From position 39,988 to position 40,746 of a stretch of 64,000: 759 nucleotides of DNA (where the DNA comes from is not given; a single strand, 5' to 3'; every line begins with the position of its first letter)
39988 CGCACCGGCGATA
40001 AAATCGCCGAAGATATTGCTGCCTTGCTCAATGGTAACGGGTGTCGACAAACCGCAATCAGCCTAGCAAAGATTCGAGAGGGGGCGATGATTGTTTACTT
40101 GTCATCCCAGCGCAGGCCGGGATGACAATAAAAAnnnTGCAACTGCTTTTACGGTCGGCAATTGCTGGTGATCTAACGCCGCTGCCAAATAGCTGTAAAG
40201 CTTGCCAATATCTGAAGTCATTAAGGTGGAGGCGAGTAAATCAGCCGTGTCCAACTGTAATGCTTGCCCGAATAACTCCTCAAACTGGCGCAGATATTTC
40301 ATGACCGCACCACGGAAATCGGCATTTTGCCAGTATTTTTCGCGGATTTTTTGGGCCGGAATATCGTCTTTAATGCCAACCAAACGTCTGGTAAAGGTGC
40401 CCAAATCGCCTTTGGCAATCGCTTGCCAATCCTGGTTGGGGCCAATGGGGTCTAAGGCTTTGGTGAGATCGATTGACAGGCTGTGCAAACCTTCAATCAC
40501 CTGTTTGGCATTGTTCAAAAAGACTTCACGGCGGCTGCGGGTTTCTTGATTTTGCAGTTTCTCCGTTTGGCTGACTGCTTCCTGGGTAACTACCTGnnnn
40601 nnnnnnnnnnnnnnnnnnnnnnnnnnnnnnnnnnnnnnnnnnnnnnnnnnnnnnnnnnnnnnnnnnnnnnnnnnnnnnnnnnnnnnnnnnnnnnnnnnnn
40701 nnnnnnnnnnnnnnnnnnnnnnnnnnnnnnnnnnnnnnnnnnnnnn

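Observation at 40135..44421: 1428-aa membrane-anchored coiled-coil protein directly upstream of flhA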

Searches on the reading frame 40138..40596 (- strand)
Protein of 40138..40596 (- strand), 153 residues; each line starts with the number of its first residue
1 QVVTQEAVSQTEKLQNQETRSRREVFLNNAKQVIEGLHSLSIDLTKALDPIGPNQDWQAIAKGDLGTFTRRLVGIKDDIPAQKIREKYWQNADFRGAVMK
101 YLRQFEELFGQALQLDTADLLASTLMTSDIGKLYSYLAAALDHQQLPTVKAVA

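Call 8: find_homologous_proteins(query=window:40138-40596:-, max_evalue=0.01)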
Query seq(153 aa): 31 candidates shared short words with the query, none scored E <= 0.01.

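Call 14: search_solved_structures(query=A1, max_evalue=1)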
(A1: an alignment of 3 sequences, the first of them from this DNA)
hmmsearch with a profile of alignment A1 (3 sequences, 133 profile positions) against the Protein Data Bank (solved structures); distinct sequences matched with E-value up to 1: 2.
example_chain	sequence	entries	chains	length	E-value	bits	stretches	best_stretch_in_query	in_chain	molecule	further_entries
1h4y_A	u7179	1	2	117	0.32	13.9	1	46-89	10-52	ANTI-SIGMA F FACTOR ANTAGONIST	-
1h4x_A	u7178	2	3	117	0.33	13.9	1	46-89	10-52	ANTI-SIGMA F FACTOR ANTAGONIST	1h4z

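Call 21: search_protein_representatives(alignment_id=A1)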
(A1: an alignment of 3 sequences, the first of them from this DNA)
Query: 3 sequences, 133 profile positions. Proteins with E-value up to 0.001 (for the whole library): 2116; up to 1e-10: 1606; up to 1e-30: 202. The best 150 are listed.
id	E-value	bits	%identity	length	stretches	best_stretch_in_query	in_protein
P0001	4.6e-69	246.5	-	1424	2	1-133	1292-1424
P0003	1.2e-46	173.9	-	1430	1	11-122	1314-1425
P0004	2.3e-45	169.8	-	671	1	10-122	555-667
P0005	5.7e-44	165.3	-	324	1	11-122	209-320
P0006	5.8e-44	165.3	-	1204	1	10-122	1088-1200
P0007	1.7e-43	163.8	-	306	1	11-122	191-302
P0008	1.5e-42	160.7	-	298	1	10-122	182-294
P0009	2.4e-42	160.0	-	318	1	15-122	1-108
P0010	4.2e-42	159.2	-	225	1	11-121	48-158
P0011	4.4e-42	159.2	-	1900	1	1-128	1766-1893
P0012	5.1e-42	159.0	-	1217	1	9-122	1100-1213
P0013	5.4e-42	158.9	-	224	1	9-122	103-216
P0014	9.2e-42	158.1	-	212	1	12-127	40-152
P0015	1.2e-41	157.7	-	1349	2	10-122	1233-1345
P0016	1.4e-41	157.5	-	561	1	11-122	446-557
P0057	5.4e-39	149.2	-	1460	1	2-128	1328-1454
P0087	3.3e-37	143.4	-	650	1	2-123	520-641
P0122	7.3e-35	135.8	-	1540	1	14-122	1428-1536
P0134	3.6e-34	133.6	-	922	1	1-129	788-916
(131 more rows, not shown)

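Call 27: find_related_loci(query=A3, collection=genome_contigs, flank=10000)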
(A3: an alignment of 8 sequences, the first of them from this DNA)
Query A3 (134 aa) in genome_contigs; peptide patterns used: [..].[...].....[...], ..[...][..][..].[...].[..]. (x = any residue, [..] = any of these).
162 stretches matched a pattern; 125 encode a relative of the query (tblastn E <= 1e-3); the best 80 are kept; 80 distinct loci.
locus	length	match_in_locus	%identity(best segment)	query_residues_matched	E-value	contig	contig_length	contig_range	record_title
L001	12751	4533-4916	55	1-128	9e-46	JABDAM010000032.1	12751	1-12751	MAG: Alphaproteobacteria bacterium isolate BWOrgHeat_Nextera66_MAG3 3300020655.a:Ga0206950_1176, whole genome shotgun se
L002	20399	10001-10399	52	2-134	5e-45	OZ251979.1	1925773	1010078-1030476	MAG: Alphaproteobacteria bacterium isolate e14de2aa-7e78-4901-a0cc-b92d3b2a15d1 genome assembly, chromosome: 1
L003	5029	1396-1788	46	1-131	6e-40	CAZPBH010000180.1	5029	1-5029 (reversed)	MAG TPA_asm: uncultured Rhodospirillales bacterium isolate SRP141376_co5_179 genome assembly, contig: NODE_38492_length_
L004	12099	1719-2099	51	2-128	3e-39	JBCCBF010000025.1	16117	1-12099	MAG: Pseudomonadota bacterium isolate P01_A01_bin.29 k141_187548_length_16117_cov_8.0000, whole genome shotgun sequence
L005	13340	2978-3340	47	1-121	4e-35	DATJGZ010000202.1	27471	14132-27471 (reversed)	MAG TPA_asm: Patescibacteria group bacterium isolate SMAG_U15499 k141_12443609, whole genome shotgun sequence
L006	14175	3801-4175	50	2-126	7e-39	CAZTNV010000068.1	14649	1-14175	MAG TPA_asm: uncultured Mycobacteriaceae bacterium isolate SRP072547_co2_99 genome assembly, contig: NODE_6599_length_14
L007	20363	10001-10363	49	1-121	2e-38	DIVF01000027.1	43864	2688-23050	MAG TPA_asm: Micavibrio sp. UBA6139 UBA6139_contig_50458, whole genome shotgun sequence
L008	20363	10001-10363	50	1-121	2e-38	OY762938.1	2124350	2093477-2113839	MAG: uncultured Micavibrio sp. isolate 194a20bb-105a-45c9-9846-0688499aae06 genome assembly, chromosome: 1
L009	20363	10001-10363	49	1-121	4e-38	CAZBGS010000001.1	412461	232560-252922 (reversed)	MAG TPA_asm: uncultured Pseudobdellovibrionaceae bacterium isolate binchicken_co168_355 genome assembly, contig: NODE_2_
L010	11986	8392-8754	49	1-121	9e-38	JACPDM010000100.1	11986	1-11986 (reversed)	MAG: Micavibrio aeruginosavorus isolate NC_groundwater_309_Ag_B-0.1um_59_8 GD18-4_B1_scaffold_992451, whole genome shotg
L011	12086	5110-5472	47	1-121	1e-37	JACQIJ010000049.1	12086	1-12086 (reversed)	MAG: Proteobacteria bacterium isolate NC_groundwater_1122_Ag_S-0.1um_56_24 S_p1_S3_coassembly_k141_675904, whole genome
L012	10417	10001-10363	50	3-122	2e-37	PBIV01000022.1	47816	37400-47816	MAG: Rickettsiales bacterium isolate SP2989 139686, whole genome shotgun sequence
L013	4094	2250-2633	48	3-130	2e-37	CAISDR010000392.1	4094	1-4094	uncultured bacterium isolate Kiruna2_bin-4205 genome assembly, contig: bin-4205:392/641, whole genome shotgun sequence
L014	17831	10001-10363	49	1-121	1e-37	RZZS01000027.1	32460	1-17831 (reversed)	MAG: Alphaproteobacteria bacterium isolate INTA.AUR.1005 contig-100_430, whole genome shotgun sequence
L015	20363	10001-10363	48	1-121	1e-37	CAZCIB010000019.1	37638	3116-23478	MAG TPA_asm: uncultured Pseudobdellovibrionaceae bacterium isolate SRP141376_co5_259 genome assembly, contig: NODE_2459_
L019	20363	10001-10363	49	1-121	4e-37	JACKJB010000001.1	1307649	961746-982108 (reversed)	MAG: Rhodospirillales bacterium isolate HK-STAS-PROT-28 HK-STAS-PROT-28_1, whole genome shotgun sequence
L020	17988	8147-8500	47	1-118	2e-33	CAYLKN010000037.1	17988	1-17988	MAG TPA_asm: uncultured Pseudobdellovibrionaceae bacterium isolate SRP141376_co5_400 genome assembly, contig: NODE_7609_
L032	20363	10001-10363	46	1-121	1e-35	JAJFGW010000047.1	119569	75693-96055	MAG: Alphaproteobacteria bacterium isolate OFTM372 OFTM372_46, whole genome shotgun sequence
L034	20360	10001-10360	48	1-120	1e-35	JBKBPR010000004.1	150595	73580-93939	MAG: Alphaproteobacteria bacterium isolate 21H_022.bin.7 NODE_4_length_150595_cov_6.271941, whole genome shotgun sequenc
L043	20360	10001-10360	48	1-120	5e-35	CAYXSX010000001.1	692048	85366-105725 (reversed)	MAG TPA_asm: uncultured Pseudobdellovibrionaceae bacterium isolate SRP334346_co1_112 genome assembly, contig: NODE_3_len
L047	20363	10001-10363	46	1-121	1e-34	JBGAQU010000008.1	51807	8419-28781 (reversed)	MAG: Alphaproteobacteria bacterium isolate MAG_AAO_H10.82 AAOH10-82_opera_contig_2743, whole genome shotgun sequence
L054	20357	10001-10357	46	1-119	8e-35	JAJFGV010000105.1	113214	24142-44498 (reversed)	MAG: Alphaproteobacteria bacterium isolate OFTM68 OFTM68_104, whole genome shotgun sequence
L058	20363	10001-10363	47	1-121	2e-34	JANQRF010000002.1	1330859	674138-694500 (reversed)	MAG: Alphaproteobacteria bacterium isolate IP29b_bin.51 k99_1008781, whole genome shotgun sequence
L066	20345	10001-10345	48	4-118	4e-34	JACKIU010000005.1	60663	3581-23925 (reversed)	MAG: Rhodospirillales bacterium isolate HK-STAS-PROT-20 HK-STAS-PROT-20_5, whole genome shotgun sequence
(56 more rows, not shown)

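Call 31: search_protein_families(library=pfam, proteins=[L002:10804-11298:-, L002:11986-13161:-, L002:13677-14999:+, L002:15037-16116:+, L002:16165-17010:+, L001:5305-6528:+, L001:6637-7362:+, L001:7973-9961:+, L001:10800-11600:-, L002:3310-4500:+], max_evalue=0.0001)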
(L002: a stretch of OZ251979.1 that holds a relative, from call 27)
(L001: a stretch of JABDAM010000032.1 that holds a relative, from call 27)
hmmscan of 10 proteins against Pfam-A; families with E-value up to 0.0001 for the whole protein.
L002:10804-11298:- (164 aa): 0 families

L002:11986-13161:- (391 aa): 3 families
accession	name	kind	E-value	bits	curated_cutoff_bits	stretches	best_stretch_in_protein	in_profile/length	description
PF00589.27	Phage_integrase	-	2e-18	67.2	27.1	1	205-352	2-161/172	Phage integrase family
PF13356.12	Arm-DNA-bind_3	-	4.4e-13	49.6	27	1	6-81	1-70/83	Arm DNA-binding domain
PF22022.2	Phage_int_M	-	5.1e-06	27.1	27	1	102-193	1-93/96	Phage integrase central domain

L002:13677-14999:+ (440 aa): 0 families

L002:15037-16116:+ (359 aa): 2 families
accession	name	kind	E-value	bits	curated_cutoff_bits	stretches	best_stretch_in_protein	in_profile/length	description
PF00899.27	ThiF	-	4.5e-68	229.4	28.1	1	5-245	1-237/238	ThiF family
PF00581.25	Rhodanese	-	2.6e-17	63.5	22.2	1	272-358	3-101/102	Rhodanese-like domain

L002:16165-17010:+ (281 aa): 2 families
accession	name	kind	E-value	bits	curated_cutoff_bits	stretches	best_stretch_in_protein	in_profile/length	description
PF01678.24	DAP_epimerase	-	1.5e-55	186.9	34.7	2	152-264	2-118/121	Diaminopimelate epimerase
PF02567.21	PhzC-PhzF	-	8.3e-06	25.9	27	1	74-224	66-224/281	Phenazine biosynthesis-like protein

L001:5305-6528:+ (407 aa): 4 families
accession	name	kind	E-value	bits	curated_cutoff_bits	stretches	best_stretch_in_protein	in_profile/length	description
PF22022.2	Phage_int_M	-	3.9e-31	107.6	27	1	100-194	1-95/96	Phage integrase central domain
PF13356.12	Arm-DNA-bind_3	-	1.1e-23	83.6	27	1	3-86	1-81/83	Arm DNA-binding domain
PF00589.27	Phage_integrase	-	1.1e-19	71.3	27.1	1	207-361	3-157/172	Phage integrase family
PF14659.12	Phage_int_SAM_3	-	9.2e-06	26.2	22.6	0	99-147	1-49/58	Phage integrase, N-terminal SAM-like domain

L001:6637-7362:+ (241 aa): 0 families

L001:7973-9961:+ (662 aa): 2 families
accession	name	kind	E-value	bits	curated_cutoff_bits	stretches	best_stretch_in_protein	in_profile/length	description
PF13481.12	AAA_25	-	4.4e-35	121.5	27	1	272-445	19-194/195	AAA domain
PF19898.4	DUF6371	-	4.2e-08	33.6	27.7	1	117-189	78-149/150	Domain of unknown function (DUF6371)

L001:10800-11600:- (266 aa): 1 family
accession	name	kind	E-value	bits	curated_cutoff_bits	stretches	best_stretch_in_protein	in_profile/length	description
PF13505.12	OMP_b-brl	-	4.9e-14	53.3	28.7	1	62-266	2-175/175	Outer membrane protein beta-barrel domain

L002:3310-4500:+ (396 aa): 3 families
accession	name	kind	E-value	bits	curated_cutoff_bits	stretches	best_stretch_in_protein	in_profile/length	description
PF12895.13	ANAPC3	-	1.4e-05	25.7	27.2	0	20-92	2-73/82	Anaphase-promoting complex, cyclosome, subunit 3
PF13428.12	TPR_14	-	2.3e-05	25.1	23.5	0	77-115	3-41/44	Tetratricopeptide repeat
PF07719.23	TPR_2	-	6e-05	23.3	27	0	77-107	3-33/34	Tetratricopeptide repeat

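Call 37: find_homologous_proteins(query=A2, max_evalue=0.00001)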
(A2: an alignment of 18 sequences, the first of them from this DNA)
Query A2 (18 sequences) (134 aa, profile of the alignment): 2333 proteins with E <= 0.00001 among 8000 candidates; the best 120 are listed.
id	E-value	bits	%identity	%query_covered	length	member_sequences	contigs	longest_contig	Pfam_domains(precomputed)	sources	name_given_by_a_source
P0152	1.2e-49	185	43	90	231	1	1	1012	-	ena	-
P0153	2.3e-47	178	32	89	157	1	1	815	-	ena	-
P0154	3.1e-47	178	33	82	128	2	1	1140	-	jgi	jgi:hypothetical protein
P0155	3.3e-47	177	33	82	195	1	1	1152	-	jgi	jgi:hypothetical protein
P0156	3.4e-47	177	34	82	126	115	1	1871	-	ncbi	ncbi:MAG: hypothetical protein WB503_14915, partial [Pseudolabrys sp.]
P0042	3.5e-47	177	51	94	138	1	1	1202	-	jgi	jgi:hypothetical protein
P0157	3.9e-47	177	33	83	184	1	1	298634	-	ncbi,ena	-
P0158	3.9e-47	177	33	82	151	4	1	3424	-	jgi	jgi:hypothetical protein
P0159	4.1e-47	177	32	82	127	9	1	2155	-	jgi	jgi:hypothetical protein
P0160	4.2e-47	177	33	82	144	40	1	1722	-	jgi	jgi:hypothetical protein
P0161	4.4e-47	177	34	83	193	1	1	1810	-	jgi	jgi:hypothetical protein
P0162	4.4e-47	177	33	82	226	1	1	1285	-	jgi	jgi:hypothetical protein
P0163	4.5e-47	177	33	82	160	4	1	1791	-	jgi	jgi:hypothetical protein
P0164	4.6e-47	177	37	84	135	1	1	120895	-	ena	-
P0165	4.9e-47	177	34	82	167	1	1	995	-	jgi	jgi:hypothetical protein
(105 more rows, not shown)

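Call 55: predict_structure(alignment_id=A2)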
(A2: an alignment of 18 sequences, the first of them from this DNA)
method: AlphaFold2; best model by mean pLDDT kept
length: 134 residues; sequences in the alignment: 18
mean_pLDDT: 85.2   pTM: 0.81
mean pLDDT of the five models: 85.2, 84.6, 84.3, 83.1, 81.1
residues with pLDDT >= 90: 58; 70-90: 63; 50-70: 10; < 50: 3
segments of 3 or more residues with pLDDT < 50: 132-134
pLDDT, mean of each block of 10 residues (from residue 1): 80 91 88 68 81 88 91 94 95 82 90 94 82 46
secondary structure, 60 per line:
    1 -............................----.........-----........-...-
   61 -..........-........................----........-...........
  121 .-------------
elements in order: H2-29 H34-42 H48-55 H62-71 H73-96 H101-108 H110-121

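Call 59: fold_search(model_id=the predicted structure, library=pdb)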
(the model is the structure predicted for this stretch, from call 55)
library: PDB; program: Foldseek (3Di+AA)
matches with E <= 10: 123; with E <= 0.001: 0
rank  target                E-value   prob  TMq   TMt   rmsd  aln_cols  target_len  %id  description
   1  3ogh_A                1.3e+00  0.38  0.42  0.39  12.2       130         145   15  Crystal structure of yciE protein from E. coli CFT073, a member of ferritine-like superfamily of diiron-containing fou (released 2010-09-15)
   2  2l6g_MODEL_1_A        1.3e+00  0.15  0.27  0.23  17.3       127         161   16  FAT-LD2 Double labeled construct with free LD4 peptide (released 2012-05-30)
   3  5j5k                  1.4e+00  0.10  0.22  0.20  12.9       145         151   17  CRYSTAL STRUCTURE OF AFMP4P IN COMPLEX WITH PALMITIC ACID (released 2017-04-05)
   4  6yos_B                2.1e+00  0.08  0.25  0.18  13.8       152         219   11  Binary complex of 14-3-3 zeta with Glucocorticoid Receptor (GR) pT524 pS617 peptide (released 2021-03-24)
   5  4fj3_A                2.3e+00  0.06  0.21  0.15  14.9       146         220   14  14-3-3 isoform zeta in complex with a diphoyphorylated C-RAF peptide (released 2012-09-05)
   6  5ok9_F                2.3e+00  0.06  0.22  0.15  15.2       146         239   11  CH1 chimera of human 14-3-3 sigma with the HSPB6 phosphopeptide in a conformation with swapped phosphopeptides (released 2017-10-11)
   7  7ar8_J                2.4e+00  0.16  0.27  0.27  13.5        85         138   15  Cryo-EM structure of Arabidopsis thaliana complex-I (closed conformation) (released 2021-12-15)
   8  9az6_F                2.6e+00  0.11  0.28  0.21  15.7       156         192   12  F-actin-Talin(R13-DD) complex (released 2025-02-12)
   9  5kyo_D                2.6e+00  0.10  0.27  0.12  12.1       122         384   11  Crystal Structure of CYP101J2 (released 2017-01-04)
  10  6zpp                  2.7e+00  0.13  0.33  0.29  12.2       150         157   12  g7941: a virulence factor from Drechmaria coniospora (released 2022-01-19)
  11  3at5_B                2.7e+00  0.10  0.28  0.26  11.6       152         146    8  Side-necked turtle (Pleurodira, Chelonia, REPTILIA) hemoglobin: cDNA-derived primary structures and X-ray crystal stru (released 2011-04-20)
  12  6eww_A                2.8e+00  0.06  0.22  0.16  15.1       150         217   13  Structure of 14-3-3 zeta in complex with CaMKK2 14-3-3 binding motif (released 2017-11-15)
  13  9gm7_C                2.8e+00  0.04  0.18  0.09  15.6       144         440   13  MukBEF in a nucleotide-bound state with open neck gate (monomer) (released 2025-03-26)
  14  8eqh_B                3.3e+00  0.06  0.22  0.15  15.8       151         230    9  The crystal structure of 14-3-3 Beta containing 3-nitrotyrosine at position Y213 (released 2023-01-25)
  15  5fzq_A                3.3e+00  0.04  0.16  0.18  13.1       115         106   13  Designed TPR Protein M4N (released 2016-10-12)
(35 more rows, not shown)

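Call 63: search_protein_families(library=pfam, proteins=[L002:10804-11298:-], max_evalue=0.01)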
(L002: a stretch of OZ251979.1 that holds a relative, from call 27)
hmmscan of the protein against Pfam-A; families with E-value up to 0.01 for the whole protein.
L002:10804-11298:- (164 aa): 0 families

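Call 79: search_protein_families(library=pfam, proteins=[L058:10496-11431:+, L047:13611-15386:+, L047:1007-2374:-, L032:17691-18191:+, L054:4433-4933:+, L034:11537-12532:-, L032:16839-17666:+, L066:4940-6406:+, L020:13567-14055:+, L043:3269-4225:+], max_evalue=0.00001)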
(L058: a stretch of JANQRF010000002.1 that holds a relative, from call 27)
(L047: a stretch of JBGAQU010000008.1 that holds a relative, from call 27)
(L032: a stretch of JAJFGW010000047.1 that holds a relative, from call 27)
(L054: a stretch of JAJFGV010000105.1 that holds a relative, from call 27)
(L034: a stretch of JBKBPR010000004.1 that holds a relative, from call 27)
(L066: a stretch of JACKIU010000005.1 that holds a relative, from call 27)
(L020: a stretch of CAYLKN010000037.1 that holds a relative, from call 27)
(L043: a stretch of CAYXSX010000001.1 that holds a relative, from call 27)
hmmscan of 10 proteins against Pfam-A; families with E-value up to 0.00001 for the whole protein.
L058:10496-11431:+ (311 aa): 3 families
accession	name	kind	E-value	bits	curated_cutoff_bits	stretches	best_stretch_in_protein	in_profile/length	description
PF13344.12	Hydrolase_6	-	1.5e-13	51.1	27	1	20-125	1-100/101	Haloacid dehalogenase-like hydrolase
PF13242.12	Hydrolase_like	-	2.7e-11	43.6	22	1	202-258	2-55/75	HAD-hyrolase-like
PF00702.32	Hydrolase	-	6.1e-10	40.2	26.4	0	196-243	146-189/191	haloacid dehalogenase-like hydrolase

L047:13611-15386:+ (591 aa): 4 families
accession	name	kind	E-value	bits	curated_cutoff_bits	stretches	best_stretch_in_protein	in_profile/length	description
PF00664.28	ABC_membrane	-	9e-52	176.9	28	1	35-302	1-270/274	ABC transporter transmembrane region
PF00005.33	ABC_tran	-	3.1e-33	115.7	25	1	369-518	1-137/137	ABC transporter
PF02463.25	SMC_N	-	1.2e-09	38.3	40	1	378-559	23-210/220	RecF/RecN/SMC N terminal domain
PF09818.15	ABC_ATPase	-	7.1e-06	25.7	23.2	0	469-521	138-189/283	P-loop domain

L047:1007-2374:- (455 aa): 3 families
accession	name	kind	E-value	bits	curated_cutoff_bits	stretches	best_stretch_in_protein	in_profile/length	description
PF00919.26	UPF0004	-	1.3e-27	96.1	27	1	27-125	6-98/98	Uncharacterized protein family UPF0004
PF04055.27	Radical_SAM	-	3.1e-27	96.2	29.5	1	172-340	2-166/166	Radical SAM superfamily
PF01938.26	TRAM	-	1.9e-08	34.5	21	1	395-453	3-60/61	TRAM domain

L032:17691-18191:+ (166 aa): 1 family
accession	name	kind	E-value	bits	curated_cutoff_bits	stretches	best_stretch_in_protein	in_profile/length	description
PF02643.20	DUF192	-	2e-33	114.8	27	1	53-156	1-95/96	Uncharacterized ACR, COG1430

L054:4433-4933:+ (166 aa): 0 families

L034:11537-12532:- (331 aa): 1 family
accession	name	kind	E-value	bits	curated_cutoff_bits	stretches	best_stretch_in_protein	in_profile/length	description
PF01734.28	Patatin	-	1.5e-26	94.2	27.7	1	19-176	1-188/191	Patatin-like phospholipase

L032:16839-17666:+ (275 aa): 6 families
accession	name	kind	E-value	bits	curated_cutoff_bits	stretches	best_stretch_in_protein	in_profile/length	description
PF12146.15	Hydrolase_4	-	4.7e-17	62.5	27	1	75-184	2-113/239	Serine aminopeptidase, S33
PF00561.26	Abhydrolase_1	-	2.8e-10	40.7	25.8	1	78-193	1-121/245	alpha/beta hydrolase fold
PF12697.13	Abhydrolase_6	-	3.5e-09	38.1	26.3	1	80-188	1-101/217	Alpha/beta hydrolase family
PF00326.27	Peptidase_S9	-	3e-08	33.8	22.6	1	125-256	42-187/213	Prolyl oligopeptidase family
PF20434.5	BD-FAE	-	1.9e-06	28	26.8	0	74-240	10-213/215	BD-FAE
PF01738.24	DLH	-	2.1e-06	28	21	0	72-242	7-169/217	Dienelactone hydrolase family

L066:4940-6406:+ (488 aa): 1 family
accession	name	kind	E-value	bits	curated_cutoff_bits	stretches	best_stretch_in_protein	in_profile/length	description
PF01235.23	Na_Ala_symp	-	2.5e-118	396.2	24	1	75-481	7-387/392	Sodium:alanine symporter family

L020:13567-14055:+ (162 aa): 1 family
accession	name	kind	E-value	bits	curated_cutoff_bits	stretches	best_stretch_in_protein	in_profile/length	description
PF00571.33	CBS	-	4.3e-16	59.4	24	1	7-50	5-48/57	CBS domain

L043:3269-4225:+ (318 aa): 2 families
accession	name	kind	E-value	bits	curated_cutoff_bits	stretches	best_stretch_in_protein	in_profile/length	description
PF02826.25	2-Hacid_dh_C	-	1.2e-51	175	25.1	1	109-281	1-178/178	D-isomer specific 2-hydroxyacid dehydrogenase, NAD binding domain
PF00389.36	2-Hacid_dh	-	1.9e-28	99.3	24.6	1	7-312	3-133/134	D-isomer specific 2-hydroxyacid dehydrogenase, catalytic domain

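Call 83: find_encoding_contigs(protein=P0134, flank=6000, max_places=3)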
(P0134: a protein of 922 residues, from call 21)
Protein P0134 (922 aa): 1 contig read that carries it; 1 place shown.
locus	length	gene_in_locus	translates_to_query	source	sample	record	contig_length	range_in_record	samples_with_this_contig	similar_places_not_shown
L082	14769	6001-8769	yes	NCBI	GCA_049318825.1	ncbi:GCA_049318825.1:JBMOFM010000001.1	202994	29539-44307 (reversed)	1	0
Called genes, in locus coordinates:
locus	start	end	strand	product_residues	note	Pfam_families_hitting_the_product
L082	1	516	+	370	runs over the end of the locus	PF00724:Oxidored_FMN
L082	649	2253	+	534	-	PF00005:ABC_tran, PF02463:SMC_N (weak), PF13191:AAA_16 (faint), PF13401:AAA_22 (faint), PF13555:AAA_29 (faint), PF08352:oligo_HPY (faint), PF00005:ABC_tran, PF13304:AAA_21 (weak)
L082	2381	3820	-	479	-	-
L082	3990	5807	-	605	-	PF00009:GTP_EFTU, PF03144:GTP_EFTU_D2, PF14492:EFG_III (weak), PF00679:EFG_C, PF06421:LepA_C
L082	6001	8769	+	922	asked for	-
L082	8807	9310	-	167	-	PF00583:Acetyltransf_1, PF13527:Acetyltransf_9, PF13508:Acetyltransf_7, PF13673:Acetyltransf_10 (weak)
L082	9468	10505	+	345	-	PF00691:OmpA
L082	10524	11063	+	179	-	-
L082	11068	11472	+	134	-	PF04379:DUF525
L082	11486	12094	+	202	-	PF01227:GTP_cyclohydroI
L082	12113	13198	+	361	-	PF02636:Methyltransf_28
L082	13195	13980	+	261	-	PF02578:Cu-oxidase_4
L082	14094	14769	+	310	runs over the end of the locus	PF13793:Pribosyltran_N, PF00156:Pribosyltran, PF14572:Pribosyl_synth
